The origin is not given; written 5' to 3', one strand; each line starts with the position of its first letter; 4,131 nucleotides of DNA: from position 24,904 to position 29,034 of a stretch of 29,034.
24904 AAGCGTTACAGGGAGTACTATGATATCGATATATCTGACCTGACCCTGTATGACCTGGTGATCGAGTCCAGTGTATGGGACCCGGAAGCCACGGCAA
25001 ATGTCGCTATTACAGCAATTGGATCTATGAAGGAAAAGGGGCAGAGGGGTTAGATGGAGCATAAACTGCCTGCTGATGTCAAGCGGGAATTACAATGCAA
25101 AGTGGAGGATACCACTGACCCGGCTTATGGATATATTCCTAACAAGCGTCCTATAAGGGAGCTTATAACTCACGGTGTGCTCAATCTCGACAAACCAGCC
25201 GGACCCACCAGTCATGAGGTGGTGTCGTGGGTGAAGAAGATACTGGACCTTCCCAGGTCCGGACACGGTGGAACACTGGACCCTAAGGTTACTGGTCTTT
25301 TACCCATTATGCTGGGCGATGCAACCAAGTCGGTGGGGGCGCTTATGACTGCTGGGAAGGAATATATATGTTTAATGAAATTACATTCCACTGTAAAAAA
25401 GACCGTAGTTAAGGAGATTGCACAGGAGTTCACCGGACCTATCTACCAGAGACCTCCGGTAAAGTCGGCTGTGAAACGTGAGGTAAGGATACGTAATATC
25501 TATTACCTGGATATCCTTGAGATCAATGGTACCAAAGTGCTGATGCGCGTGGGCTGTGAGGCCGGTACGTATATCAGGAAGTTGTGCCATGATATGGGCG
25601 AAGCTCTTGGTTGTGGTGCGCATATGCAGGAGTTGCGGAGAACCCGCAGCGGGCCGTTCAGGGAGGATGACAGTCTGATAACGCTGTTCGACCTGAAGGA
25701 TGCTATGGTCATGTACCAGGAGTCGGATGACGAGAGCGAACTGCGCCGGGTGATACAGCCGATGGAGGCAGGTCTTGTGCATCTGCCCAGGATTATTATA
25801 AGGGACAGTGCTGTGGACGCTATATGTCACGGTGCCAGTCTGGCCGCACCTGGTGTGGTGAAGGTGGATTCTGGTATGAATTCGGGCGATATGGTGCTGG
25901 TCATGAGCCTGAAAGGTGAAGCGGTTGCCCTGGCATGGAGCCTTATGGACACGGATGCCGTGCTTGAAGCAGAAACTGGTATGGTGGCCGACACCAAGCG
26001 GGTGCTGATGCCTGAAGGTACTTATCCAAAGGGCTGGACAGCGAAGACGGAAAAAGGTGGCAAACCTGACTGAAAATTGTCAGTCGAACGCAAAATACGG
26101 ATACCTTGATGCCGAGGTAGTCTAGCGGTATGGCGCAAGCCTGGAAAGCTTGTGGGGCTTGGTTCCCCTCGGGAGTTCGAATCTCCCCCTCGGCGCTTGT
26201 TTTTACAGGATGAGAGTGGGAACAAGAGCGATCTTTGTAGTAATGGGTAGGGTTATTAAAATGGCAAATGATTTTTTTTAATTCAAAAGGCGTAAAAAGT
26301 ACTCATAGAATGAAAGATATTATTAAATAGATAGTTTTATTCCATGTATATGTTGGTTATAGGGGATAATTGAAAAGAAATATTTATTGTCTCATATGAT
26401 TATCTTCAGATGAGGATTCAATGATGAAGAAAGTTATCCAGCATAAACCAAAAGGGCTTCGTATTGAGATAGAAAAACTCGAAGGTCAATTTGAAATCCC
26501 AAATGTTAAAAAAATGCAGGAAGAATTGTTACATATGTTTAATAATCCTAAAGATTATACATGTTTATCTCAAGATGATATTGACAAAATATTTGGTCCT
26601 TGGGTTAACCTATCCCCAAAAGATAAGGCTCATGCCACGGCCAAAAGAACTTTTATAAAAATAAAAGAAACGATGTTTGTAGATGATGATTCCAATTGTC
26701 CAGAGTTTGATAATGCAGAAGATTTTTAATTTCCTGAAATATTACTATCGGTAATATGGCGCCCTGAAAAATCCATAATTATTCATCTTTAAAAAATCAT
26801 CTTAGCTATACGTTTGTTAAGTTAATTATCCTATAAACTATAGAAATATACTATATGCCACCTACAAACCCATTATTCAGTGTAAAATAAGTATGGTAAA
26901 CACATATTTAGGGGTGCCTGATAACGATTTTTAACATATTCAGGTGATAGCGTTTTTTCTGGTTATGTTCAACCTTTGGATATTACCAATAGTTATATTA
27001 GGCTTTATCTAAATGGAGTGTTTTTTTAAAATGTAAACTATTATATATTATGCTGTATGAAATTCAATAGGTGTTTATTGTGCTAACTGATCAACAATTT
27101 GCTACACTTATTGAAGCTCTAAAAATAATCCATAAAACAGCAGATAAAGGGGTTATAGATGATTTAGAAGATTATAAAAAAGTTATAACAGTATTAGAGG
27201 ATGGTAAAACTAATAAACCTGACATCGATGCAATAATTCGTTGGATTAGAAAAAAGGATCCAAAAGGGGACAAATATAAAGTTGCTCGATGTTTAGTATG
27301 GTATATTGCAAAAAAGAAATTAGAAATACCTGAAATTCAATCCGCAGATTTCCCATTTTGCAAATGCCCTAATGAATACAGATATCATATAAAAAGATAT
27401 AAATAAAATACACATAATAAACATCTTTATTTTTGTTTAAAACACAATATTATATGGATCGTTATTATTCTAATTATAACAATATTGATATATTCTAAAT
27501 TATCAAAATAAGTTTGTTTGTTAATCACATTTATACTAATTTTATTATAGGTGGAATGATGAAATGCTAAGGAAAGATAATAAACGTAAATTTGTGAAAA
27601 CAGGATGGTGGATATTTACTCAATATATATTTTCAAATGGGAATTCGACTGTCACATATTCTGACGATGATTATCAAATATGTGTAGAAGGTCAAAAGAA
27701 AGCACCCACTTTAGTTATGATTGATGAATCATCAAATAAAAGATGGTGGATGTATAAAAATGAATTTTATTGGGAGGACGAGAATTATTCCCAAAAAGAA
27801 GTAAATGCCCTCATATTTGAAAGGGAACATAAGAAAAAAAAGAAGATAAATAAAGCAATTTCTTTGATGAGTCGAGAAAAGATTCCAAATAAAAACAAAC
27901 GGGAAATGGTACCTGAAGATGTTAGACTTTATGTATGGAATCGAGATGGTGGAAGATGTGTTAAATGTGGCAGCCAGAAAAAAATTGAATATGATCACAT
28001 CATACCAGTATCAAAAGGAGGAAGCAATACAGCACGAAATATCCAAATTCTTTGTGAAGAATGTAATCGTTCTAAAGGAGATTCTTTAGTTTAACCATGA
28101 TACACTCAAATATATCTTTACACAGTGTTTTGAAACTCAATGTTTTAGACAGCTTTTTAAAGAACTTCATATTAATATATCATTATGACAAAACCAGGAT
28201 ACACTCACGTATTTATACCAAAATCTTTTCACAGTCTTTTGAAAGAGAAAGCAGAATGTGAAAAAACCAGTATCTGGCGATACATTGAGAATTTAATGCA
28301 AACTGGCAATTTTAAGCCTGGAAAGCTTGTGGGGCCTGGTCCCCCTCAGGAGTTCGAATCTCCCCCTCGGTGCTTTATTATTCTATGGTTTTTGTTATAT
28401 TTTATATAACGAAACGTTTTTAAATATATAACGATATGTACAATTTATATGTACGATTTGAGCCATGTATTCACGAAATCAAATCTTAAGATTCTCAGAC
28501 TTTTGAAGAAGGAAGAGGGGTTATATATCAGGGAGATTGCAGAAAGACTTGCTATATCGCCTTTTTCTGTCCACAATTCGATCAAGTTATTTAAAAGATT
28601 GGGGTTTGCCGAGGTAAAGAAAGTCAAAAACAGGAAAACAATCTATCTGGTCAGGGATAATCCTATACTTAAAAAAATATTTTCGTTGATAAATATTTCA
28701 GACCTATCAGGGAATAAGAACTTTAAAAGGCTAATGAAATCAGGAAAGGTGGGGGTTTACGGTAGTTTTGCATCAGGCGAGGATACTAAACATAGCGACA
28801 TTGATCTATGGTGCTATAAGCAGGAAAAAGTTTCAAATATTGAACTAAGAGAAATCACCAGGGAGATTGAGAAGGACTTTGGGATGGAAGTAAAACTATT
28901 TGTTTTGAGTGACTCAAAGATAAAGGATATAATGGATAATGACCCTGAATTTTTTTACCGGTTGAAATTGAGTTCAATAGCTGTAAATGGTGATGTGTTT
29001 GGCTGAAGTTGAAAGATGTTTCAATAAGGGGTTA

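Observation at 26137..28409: tRNA-Ser mini-island with a split-integrase signature but no catalytic half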

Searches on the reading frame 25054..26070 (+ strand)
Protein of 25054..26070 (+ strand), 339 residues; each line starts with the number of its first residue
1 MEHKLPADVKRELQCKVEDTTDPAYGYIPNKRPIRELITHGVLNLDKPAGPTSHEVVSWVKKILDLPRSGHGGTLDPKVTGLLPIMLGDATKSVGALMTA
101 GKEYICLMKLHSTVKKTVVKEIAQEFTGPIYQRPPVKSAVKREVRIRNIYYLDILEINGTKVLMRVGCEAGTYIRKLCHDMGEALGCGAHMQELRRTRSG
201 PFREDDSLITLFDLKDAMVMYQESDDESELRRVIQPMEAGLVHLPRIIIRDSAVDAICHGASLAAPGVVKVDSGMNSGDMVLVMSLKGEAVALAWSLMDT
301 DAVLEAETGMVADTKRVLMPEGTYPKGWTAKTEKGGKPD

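Call 9: search_protein_families(library=pfam, proteins=[window:25054-26070:+], max_evalue=1)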
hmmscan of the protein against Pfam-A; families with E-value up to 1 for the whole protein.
window:25054-26070:+ (339 aa): 5 families
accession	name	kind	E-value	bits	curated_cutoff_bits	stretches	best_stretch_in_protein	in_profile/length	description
PF16198.10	TruB_C_2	-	1.1e-28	99.6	29.3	1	175-241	1-65/66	tRNA pseudouridylate synthase B C-terminal domain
PF01509.24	TruB_N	-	1e-24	88.1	27.3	1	61-174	1-149/149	TruB family pseudouridylate synthase (N terminal domain)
PF01472.26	PUA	-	3.7e-21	75.3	24.8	1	245-318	1-74/74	PUA domain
PF08068.17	DKCLD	-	1.4e-17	63.9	27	1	5-57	4-58/58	DKCLD (NUC011) domain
PF21238.2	Pus10_C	-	4.2e-07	30.2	27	1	100-179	122-203/232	Pus10, C-terminal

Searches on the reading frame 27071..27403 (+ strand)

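Call 9: search_protein_families(library=pfam, proteins=[window:27071-27403:+], max_evalue=1)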
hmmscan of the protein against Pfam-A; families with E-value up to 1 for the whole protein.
window:27071-27403:+ (111 aa): 1 family
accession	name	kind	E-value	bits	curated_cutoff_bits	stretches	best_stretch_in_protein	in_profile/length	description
PF04821.19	TIMELESS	-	0.26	11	25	1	55-76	15-35/271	Timeless protein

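Call 91: search_protein_families(library=phrogs, proteins=[window:27071-27403:+], max_evalue=0.01)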
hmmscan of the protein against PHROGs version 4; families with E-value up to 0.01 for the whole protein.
window:27071-27403:+ (111 aa): 0 families

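Call 92: search_protein_families(library=padloc, proteins=[window:27071-27403:+], max_evalue=0.01)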
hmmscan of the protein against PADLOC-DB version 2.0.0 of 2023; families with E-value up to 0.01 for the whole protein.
window:27071-27403:+ (111 aa): 0 families

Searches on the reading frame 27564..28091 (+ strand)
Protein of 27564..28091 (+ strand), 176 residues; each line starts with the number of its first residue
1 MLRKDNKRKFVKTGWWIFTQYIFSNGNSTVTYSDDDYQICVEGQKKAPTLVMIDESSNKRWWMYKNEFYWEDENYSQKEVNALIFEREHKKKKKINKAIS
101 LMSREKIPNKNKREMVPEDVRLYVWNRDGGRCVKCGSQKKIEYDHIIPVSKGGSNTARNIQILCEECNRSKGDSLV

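Call 9: search_protein_families(library=pfam, proteins=[window:27564-28091:+], max_evalue=1)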
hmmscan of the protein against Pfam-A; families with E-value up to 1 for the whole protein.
window:27564-28091:+ (176 aa): 8 families
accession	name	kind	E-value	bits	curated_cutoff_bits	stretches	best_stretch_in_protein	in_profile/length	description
PF14279.12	HNH_5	-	1.4e-12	47.8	27.5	1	132-174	1-46/56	HNH endonuclease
PF01844.29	HNH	-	2.5e-12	47.2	21.4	1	132-173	1-46/47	HNH endonuclease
PF13395.12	HNH_4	-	7.7e-05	23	22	1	139-174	16-51/54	HNH endonuclease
PF00079.25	Serpin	-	0.01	15.6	27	1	64-126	97-158/370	Serpin (serine protease inhibitor)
PF02945.21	Endonuclease_7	-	0.011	16.1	23.6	1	123-173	17-65/82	Recombination endonuclease VII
PF08274.17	Zn_Ribbon_YjdM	-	0.053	14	30.8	0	131-167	4-25/30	PhnA Zinc-Ribbon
PF24860.1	FdhE_C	-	0.072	13.8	27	1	131-168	2-38/82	FdhE, C-terminal domain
PF01678.24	DAP_epimerase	-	0.19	12.3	34.7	1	97-137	26-70/121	Diaminopimelate epimerase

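Call 84: find_homologous_proteins(query=window:27564-28091:+, max_evalue=0.00001)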
Query window:27564-28091:+ (176 aa): 540 proteins with E <= 0.00001 among 576 candidates; the best 120 are listed.
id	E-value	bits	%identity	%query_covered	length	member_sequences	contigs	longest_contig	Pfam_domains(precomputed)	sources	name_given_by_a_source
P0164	2.8e-110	384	95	100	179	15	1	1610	PF01844.30,PF14279.13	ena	-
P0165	3.3e-73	264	70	100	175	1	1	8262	PF13395.13,PF01844.30,PF14279.13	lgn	-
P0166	4.1e-56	208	54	99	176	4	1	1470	PF01844.30,PF14279.13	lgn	-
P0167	1.6e-55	206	52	99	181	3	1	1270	PF01844.30,PF14279.13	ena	-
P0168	3.7e-54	201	52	100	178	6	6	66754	PF01844.30,PF14279.13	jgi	jgi:hypothetical protein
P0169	6.2e-54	201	47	100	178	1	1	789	PF01844.30,PF14279.13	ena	-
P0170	1.1e-53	200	51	99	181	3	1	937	PF01844.30,PF14279.13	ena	-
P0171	1.2e-53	200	51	100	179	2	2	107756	PF01844.30,PF14279.13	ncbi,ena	-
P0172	1.4e-53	200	53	100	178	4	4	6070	PF01844.30,PF14279.13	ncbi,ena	-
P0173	3.9e-53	198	53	89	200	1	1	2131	PF13395.13,PF01844.30,PF14279.13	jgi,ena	-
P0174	1.0e-52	197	51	100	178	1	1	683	PF01844.30,PF14279.13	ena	-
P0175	5.0e-52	195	49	100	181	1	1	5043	PF01844.30,PF14279.13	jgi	jgi:hypothetical protein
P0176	9.9e-52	194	57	80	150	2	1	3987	PF01844.30,PF14279.13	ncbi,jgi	jgi:hypothetical protein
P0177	1.3e-51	193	58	81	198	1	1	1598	PF01844.30,PF14279.13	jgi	jgi:hypothetical protein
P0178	2.3e-51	192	48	99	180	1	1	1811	PF01844.30,PF14279.13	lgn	-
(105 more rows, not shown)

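Call 86: find_encoding_contigs(protein=P0165, flank=6000, max_places=3)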
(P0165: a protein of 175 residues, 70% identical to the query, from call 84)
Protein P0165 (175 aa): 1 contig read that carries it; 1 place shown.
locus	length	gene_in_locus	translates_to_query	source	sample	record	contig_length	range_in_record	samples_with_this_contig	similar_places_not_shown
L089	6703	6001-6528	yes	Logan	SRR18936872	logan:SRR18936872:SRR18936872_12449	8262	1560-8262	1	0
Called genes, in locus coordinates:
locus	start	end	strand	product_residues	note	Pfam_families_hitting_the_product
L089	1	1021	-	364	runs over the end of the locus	-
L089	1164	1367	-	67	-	-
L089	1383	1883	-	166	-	-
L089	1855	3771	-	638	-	-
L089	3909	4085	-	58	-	-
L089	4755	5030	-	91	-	-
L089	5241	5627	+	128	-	PF09858:DUF2085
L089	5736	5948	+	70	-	-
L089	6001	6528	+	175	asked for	PF13395:HNH_4 (faint), PF01844:HNH, PF14279:HNH_5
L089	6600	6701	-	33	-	?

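Call 87: find_encoding_contigs(protein=P0164, flank=3000, max_places=3)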
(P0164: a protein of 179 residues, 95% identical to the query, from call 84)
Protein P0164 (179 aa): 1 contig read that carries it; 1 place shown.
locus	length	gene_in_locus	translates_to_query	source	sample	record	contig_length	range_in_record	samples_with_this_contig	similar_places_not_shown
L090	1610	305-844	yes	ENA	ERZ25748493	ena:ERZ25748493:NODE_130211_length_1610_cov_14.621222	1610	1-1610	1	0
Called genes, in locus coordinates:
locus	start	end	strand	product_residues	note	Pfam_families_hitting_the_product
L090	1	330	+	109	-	?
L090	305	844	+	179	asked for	PF01844:HNH, PF14279:HNH_5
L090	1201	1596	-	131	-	PF02384:N6_Mtase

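Call 91: search_protein_families(library=phrogs, proteins=[window:27564-28091:+], max_evalue=0.01)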
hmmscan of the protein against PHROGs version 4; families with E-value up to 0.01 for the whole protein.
window:27564-28091:+ (176 aa): 43 families (the best 25 are shown)
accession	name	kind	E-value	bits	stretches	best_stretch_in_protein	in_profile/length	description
phrog_6050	-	DNA, RNA and nucleotide metabolism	9.2e-19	68.5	1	104-174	283-360/402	HNH endonuclease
phrog_7785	-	DNA, RNA and nucleotide metabolism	6.8e-17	62.8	1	86-173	27-113/147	HNH endonuclease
phrog_589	-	DNA, RNA and nucleotide metabolism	1.9e-14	54.8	1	118-171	80-138/179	HNH endonuclease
phrog_8660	-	DNA, RNA and nucleotide metabolism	4e-14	54.2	1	76-173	68-178/196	HNH endonuclease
phrog_2118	-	DNA, RNA and nucleotide metabolism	4.5e-14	53.7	1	55-173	99-223/301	HNH endonuclease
phrog_338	-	DNA, RNA and nucleotide metabolism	3.4e-13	50.7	1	41-175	119-263/340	HNH endonuclease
phrog_16726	-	DNA, RNA and nucleotide metabolism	3.5e-13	50.9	1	97-174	63-143/308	HNH endonuclease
phrog_2214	-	DNA, RNA and nucleotide metabolism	4.8e-13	50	1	113-173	177-238/429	HNH endonuclease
phrog_1035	-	DNA, RNA and nucleotide metabolism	1.9e-12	48.6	1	74-174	115-213/271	endonuclease VII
phrog_1271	-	DNA, RNA and nucleotide metabolism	2e-12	48.2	1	96-174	247-318/361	HNH endonuclease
phrog_5718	-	DNA, RNA and nucleotide metabolism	2e-11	44.6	1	102-174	101-176/394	HNH endonuclease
phrog_333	-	DNA, RNA and nucleotide metabolism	2.9e-11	44.7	1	110-171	11-78/138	HNH endonuclease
phrog_7370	-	DNA, RNA and nucleotide metabolism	3.8e-11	44.1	1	104-169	16-81/115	HNH endonuclease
phrog_740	-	DNA, RNA and nucleotide metabolism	1.5e-10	41.6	1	100-169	9-82/332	HNH endonuclease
phrog_144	-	DNA, RNA and nucleotide metabolism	3e-10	41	1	117-172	72-133/175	HNH endonuclease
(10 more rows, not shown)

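Call 92: search_protein_families(library=padloc, proteins=[window:27564-28091:+], max_evalue=0.01)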
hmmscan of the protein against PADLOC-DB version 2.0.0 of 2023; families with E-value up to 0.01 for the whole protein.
window:27564-28091:+ (176 aa): 11 families
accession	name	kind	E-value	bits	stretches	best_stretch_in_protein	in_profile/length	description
PDLC00973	Cas9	-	7.7e-06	22.7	1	85-174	560-658/830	CRISPR subtype II RNA-guided endonuclease Cas9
PDLC03431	REase_II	-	1.8e-05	22.4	1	142-171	177-206/246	Type II restriction enzyme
PDLC01256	Cas9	-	2e-05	21.6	1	86-174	473-562/711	"CAS-II-A,CAS-II-B,CAS-II-C; effector__SPE"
PDLC02859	DpdF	-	0.00028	17.5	1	124-171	2-52/545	DpdF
PDLC03478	REase_II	-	0.00041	18.1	1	110-171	90-158/219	Type II restriction enzyme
PDLC03656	mREase_IV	-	0.00061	17.6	1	139-170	223-254/277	Type IV methyl-directed restriction enzyme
PDLC00749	Effector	-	0.00067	16.8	1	106-136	6-36/395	Endonuclease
PDLC00337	PtuB1|PtuB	-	0.00092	17.1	1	86-174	15-107/216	Unknown function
PDLC01460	Cas9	-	0.0034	13.6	1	88-174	466-550/901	"CAS-II-A,CAS-II-B,CAS-II-C; effector__SPE"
PDLC00325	PtuB1|PtuB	-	0.0036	15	1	110-174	32-104/213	Unknown function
PDLC04255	PDC-M01B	-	0.0046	14.7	1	128-175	106-155/285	-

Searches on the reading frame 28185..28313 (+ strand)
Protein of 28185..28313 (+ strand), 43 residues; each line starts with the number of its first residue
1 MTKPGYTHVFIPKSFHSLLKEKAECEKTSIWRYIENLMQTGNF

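Call 69: search_dna_similar(query=window:28185-28313:+, collection=plasmids, mode=protein, max_evalue=1, max_rows=15)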
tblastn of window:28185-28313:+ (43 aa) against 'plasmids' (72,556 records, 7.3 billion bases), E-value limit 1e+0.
No match.

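Call 70: search_dna_similar(query=window:28185-28313:+, collection=phages, mode=protein, max_evalue=1, max_rows=15)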
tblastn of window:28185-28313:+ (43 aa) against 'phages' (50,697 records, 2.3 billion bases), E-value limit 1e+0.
No match.

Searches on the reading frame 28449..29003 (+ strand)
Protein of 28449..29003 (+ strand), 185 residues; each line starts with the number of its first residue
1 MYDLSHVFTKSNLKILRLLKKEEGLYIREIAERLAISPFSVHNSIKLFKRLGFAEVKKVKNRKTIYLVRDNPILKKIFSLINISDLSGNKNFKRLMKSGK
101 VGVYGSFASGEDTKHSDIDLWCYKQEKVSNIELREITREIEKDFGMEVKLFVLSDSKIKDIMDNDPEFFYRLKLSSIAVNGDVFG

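Call 9: search_protein_families(library=pfam, proteins=[window:28449-29003:+], max_evalue=1)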
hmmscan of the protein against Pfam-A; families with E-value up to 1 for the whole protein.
window:28449-29003:+ (185 aa): 26 families (the best 25 are shown)
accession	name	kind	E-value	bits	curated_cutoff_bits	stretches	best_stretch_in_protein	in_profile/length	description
PF18765.7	Polbeta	-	5e-09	36.6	26.9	1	100-157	15-73/93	Polymerase beta, Nucleotidyltransferase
PF25212.1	HVO_A0114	-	4.2e-08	33.3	27.6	1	3-68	15-80/84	HVO_A0114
PF01909.29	NTP_transf_2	-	5.3e-08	33.6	21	1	91-154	7-75/93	Nucleotidyltransferase domain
PF13412.12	HTH_24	-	2.5e-06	27.4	21.9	1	10-52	3-45/48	Winged helix-turn-helix DNA-binding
PF08279.18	HTH_11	-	2.2e-05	24.7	25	1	13-62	3-52/55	HTH domain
PF12633.13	Adenyl_cycl_N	-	0.00027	21.4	27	1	103-160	97-160/199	Adenylate cyclase NT domain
PF12802.13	MarR_2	-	0.0007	20.1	27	1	13-57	8-53/61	MarR family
PF13384.12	HTH_23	-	0.0029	17.8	24.6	1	13-54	8-47/50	Homeodomain-like domain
PF13551.12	HTH_29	-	0.0039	17.7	28.1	1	15-63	4-50/64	Winged helix-turn helix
PF22600.2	MTPAP-like_central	-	0.004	17.7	27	1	92-134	33-77/139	Poly(A) RNA polymerase, mitochondrial-like, central palm domain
PF09339.16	HTH_IclR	-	0.004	17.3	22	1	13-55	6-49/52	IclR helix-turn-helix domain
PF01047.28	MarR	-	0.0051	17.1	24.6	1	9-45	2-38/59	MarR family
PF12840.13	HTH_20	-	0.0071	16.7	27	1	12-56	6-50/51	Helix-turn-helix domain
PF01022.26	HTH_5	-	0.0079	16.5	22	1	13-54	5-45/47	Bacterial regulatory protein, arsR family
PF13518.12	HTH_28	-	0.0092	16.5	25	1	13-58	3-46/52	Helix-turn-helix domain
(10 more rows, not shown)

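Call 92: search_protein_families(library=padloc, proteins=[window:28449-29003:+], max_evalue=0.01)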
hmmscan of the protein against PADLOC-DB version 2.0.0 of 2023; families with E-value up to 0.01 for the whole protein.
window:28449-29003:+ (185 aa): 16 families
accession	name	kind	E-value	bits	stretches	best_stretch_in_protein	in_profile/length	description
PDLC04368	PDC-M05A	-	1.6e-12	45.7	1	6-172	9-180/201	-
PDLC04369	PDC-M05A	-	1.5e-09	35.8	1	12-181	15-186/201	-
PDLC04904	PDC-S09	-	4.4e-08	31.3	1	99-151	26-78/104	-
PDLC04902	PDC-S09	-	1.3e-07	29.9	1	99-151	22-75/97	-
PDLC04906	PDC-S09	-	6.7e-07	27.6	1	97-154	23-81/98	-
PDLC01438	Csa3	-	1.1e-05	23.6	1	10-118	148-245/305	"CAS-I,CAS-II,CAS-III,CAS-IV,CAS-V,CAS-VI; associated_signaling"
PDLC04903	PDC-S09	-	6.7e-05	21.2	1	100-152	28-80/108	-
PDLC04372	PDC-M05A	-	0.0001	20.6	1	32-171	6-148/167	-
PDLC01434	CasR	-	0.00011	20.1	1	10-64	128-180/191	"CAS-I,CAS-II,CAS-III,CAS-IV,CAS-V,CAS-VI; associated_signaling"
PDLC01848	CARF3--CARF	-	0.00045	17.9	1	6-67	133-193/197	-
PDLC01850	CARF3--CARF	-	0.00048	18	1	8-62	143-196/209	-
PDLC01866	CARF3--CARF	-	0.00078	17.5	1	10-70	139-199/207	-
PDLC01268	CasR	-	0.0012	16.9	1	10-65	124-174/179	"CAS-I,CAS-II,CAS-III,CAS-IV,CAS-V,CAS-VI; associated_signaling"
PDLC01875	CARF3--CARF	-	0.0021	15.8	1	10-67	146-202/219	-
PDLC01879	CARF3--CARF_TM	-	0.0031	15.2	1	6-60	152-206/222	-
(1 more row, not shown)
